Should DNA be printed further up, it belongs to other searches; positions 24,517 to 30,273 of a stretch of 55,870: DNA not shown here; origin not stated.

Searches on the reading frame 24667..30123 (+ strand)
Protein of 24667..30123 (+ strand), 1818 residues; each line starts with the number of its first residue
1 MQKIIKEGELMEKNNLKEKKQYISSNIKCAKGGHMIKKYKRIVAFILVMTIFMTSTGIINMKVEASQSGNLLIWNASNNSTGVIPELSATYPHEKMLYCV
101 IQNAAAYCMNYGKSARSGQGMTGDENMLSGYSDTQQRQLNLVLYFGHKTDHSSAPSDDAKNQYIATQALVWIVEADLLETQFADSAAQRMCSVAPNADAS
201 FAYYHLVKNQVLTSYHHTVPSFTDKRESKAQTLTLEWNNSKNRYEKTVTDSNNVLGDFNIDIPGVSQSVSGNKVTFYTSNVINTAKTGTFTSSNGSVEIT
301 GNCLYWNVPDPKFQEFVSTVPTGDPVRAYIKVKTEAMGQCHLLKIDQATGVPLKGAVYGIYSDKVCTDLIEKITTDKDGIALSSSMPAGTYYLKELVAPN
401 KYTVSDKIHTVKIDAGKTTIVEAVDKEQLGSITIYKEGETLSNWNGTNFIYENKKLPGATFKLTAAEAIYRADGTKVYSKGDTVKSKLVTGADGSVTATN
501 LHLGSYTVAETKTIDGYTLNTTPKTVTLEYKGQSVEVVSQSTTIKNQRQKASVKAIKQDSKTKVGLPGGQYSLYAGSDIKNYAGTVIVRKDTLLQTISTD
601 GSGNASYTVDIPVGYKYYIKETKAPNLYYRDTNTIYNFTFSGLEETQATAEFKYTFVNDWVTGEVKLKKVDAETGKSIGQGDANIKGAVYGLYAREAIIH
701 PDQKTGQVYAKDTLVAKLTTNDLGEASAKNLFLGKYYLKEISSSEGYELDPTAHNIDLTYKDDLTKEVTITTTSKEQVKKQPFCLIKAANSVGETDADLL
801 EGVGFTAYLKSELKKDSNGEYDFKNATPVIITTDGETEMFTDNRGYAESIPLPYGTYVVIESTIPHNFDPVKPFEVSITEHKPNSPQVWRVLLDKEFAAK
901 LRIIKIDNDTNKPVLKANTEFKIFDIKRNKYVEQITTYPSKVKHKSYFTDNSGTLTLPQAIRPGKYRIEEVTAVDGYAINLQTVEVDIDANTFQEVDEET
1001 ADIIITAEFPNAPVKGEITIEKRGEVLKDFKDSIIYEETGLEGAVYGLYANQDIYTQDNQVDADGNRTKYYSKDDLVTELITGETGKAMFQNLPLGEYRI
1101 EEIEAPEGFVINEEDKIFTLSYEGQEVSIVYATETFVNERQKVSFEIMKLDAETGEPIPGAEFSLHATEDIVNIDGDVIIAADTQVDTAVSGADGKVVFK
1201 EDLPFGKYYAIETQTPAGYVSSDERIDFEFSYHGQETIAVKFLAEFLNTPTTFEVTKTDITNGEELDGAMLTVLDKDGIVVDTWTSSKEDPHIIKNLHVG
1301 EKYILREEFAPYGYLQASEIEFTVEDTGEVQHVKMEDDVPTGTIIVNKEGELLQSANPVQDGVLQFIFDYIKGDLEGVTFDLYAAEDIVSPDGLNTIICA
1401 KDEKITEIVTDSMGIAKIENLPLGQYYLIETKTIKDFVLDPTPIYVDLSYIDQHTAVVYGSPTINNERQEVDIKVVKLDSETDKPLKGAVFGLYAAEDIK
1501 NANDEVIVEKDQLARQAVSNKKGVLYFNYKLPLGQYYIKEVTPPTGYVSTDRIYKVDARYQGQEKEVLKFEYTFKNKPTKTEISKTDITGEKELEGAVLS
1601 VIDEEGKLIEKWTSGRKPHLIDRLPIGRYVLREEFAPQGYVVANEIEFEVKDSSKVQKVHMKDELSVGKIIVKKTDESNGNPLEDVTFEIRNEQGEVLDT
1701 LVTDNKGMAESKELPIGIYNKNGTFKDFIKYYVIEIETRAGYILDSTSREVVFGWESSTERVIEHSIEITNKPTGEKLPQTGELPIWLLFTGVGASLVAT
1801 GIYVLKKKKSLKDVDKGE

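Call 11: search_protein_families(library=pfam, proteins=[window:24667-30123:+], max_evalue=0.001)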
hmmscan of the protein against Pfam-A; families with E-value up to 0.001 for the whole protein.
window:24667-30123:+ (1818 aa): 8 families
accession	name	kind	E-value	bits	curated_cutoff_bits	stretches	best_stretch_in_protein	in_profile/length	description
PF17802.7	SpaA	-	9.1e-174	564.7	23.1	13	339-426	2-90/91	Prealbumin-like fold domain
PF17210.9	SdrD_B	-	1.5e-10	41.7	29.7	0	1070-1115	32-76/112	SdrD B-like domain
PF08341.16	TED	-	1.1e-08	35.9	22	1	106-186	2-75/102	Thioester domain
PF11974.14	bMG3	-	4.8e-08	33.3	34.9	0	1678-1713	23-58/103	Bacterial alpha-2-macroglobulin MG3 domain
PF13620.12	CarboxypepD_reg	-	1.1e-07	32.6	32.3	0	1675-1720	7-51/82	Carboxypeptidase regulatory-like domain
PF00708.24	Acylphosphatase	-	2.1e-06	28.4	22.5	0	505-562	18-75/85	Acylphosphatase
PF23193.1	NOMO_3rd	-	0.00024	21.6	27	0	1503-1538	48-82/120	NOMO third transthyretin-like domain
PF00746.26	Gram_pos_anchor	-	0.00046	20.5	20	1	1771-1809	2-41/43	LPXTG cell wall anchor motif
